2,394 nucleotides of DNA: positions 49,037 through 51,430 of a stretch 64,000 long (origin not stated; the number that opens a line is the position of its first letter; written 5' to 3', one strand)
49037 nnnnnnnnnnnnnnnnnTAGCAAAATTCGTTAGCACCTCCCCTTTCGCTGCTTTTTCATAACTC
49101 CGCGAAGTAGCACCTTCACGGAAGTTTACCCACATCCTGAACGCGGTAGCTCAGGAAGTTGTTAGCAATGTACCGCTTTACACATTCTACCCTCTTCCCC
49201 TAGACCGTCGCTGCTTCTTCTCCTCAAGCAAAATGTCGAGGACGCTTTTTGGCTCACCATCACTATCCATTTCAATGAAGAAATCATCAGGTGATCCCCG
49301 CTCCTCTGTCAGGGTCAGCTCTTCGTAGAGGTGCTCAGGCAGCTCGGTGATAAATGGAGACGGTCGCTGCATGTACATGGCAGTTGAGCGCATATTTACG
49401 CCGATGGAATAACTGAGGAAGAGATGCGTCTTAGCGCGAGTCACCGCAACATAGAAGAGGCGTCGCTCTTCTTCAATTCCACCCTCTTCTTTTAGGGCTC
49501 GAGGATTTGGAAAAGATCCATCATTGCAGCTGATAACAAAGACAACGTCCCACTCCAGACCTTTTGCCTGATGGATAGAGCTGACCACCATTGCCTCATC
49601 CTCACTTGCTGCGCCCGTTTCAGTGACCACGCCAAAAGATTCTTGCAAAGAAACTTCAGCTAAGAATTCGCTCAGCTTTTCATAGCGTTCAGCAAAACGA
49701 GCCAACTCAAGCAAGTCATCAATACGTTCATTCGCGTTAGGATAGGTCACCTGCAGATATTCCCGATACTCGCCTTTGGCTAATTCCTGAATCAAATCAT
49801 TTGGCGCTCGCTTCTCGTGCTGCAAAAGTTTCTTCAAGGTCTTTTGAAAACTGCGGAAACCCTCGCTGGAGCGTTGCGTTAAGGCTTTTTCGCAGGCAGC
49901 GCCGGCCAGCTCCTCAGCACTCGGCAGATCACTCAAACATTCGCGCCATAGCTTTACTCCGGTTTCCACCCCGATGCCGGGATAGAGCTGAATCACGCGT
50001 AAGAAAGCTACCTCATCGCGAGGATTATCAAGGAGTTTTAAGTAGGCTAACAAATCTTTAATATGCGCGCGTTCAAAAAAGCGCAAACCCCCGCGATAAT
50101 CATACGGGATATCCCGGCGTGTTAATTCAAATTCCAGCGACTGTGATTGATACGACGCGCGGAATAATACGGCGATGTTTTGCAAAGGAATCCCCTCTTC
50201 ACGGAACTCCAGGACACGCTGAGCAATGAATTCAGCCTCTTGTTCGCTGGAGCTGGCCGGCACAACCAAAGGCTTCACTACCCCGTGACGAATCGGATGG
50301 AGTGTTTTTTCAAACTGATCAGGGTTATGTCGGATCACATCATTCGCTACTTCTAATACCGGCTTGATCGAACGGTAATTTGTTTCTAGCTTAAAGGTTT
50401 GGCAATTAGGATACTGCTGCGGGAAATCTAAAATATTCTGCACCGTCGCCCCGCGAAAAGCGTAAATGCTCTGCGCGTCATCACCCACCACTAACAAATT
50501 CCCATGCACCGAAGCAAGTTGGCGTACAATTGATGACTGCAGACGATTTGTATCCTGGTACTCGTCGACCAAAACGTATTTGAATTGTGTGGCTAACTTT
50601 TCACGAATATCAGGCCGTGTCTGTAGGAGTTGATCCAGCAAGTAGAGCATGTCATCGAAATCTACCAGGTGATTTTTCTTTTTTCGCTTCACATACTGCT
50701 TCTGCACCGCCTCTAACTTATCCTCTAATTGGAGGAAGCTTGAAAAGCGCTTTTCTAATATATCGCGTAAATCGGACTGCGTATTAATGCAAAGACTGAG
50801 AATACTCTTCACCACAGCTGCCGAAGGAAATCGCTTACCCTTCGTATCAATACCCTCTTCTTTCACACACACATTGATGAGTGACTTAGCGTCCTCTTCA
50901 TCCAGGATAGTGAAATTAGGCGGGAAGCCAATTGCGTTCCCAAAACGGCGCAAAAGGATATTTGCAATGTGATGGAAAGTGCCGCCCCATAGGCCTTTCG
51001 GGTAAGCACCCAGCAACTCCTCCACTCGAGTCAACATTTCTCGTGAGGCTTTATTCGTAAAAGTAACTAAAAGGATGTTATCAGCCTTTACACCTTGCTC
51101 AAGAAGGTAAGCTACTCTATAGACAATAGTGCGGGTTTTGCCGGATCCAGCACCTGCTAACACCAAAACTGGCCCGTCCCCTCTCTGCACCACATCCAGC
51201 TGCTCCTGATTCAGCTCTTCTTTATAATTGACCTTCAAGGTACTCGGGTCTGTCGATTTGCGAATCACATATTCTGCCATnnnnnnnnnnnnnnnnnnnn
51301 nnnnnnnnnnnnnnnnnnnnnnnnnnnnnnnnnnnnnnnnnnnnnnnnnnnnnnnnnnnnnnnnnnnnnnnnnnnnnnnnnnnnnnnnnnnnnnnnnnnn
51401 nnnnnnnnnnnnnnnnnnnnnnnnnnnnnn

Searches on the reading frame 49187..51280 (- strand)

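Call 86: search_protein_families(library=pfam, proteins=[window:49187-51280:-], max_evalue=0.001)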
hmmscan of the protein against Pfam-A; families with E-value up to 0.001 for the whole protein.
window:49187-51280:- (697 aa): 9 families
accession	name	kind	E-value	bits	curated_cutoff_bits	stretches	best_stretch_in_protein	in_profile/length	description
PF00580.27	UvrD-helicase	-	1.2e-77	261.7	23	1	23-291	1-271/271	UvrD/REP helicase N-terminal domain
PF13361.12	UvrD_C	-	1e-61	209.8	25.6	1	297-625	2-348/350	UvrD-like helicase C-terminal domain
PF13245.12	AAA_19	-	3.6e-21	76.2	25.1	1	35-276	11-134/134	AAA domain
PF13538.12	UvrD_C_2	-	2.1e-12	47.1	27.4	1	565-622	3-51/52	UvrD-like helicase C-terminal domain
PF01443.25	Viral_helicase1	-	4.8e-07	30.3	21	0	550-620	163-224/228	Viral superfamily 1 RNA helicase core domain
PF13087.12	AAA_12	-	1.2e-05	25.4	27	0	558-622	138-190/195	AAA domain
PF13604.12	AAA_30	-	2.3e-05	24.7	27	0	23-83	2-63/191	AAA domain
PF04851.21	ResIII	-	0.00051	20.4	22.5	0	20-93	8-80/164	Type III restriction enzyme, res subunit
PF13401.12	AAA_22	-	0.0007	20.4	27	0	34-128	4-92/130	AAA domain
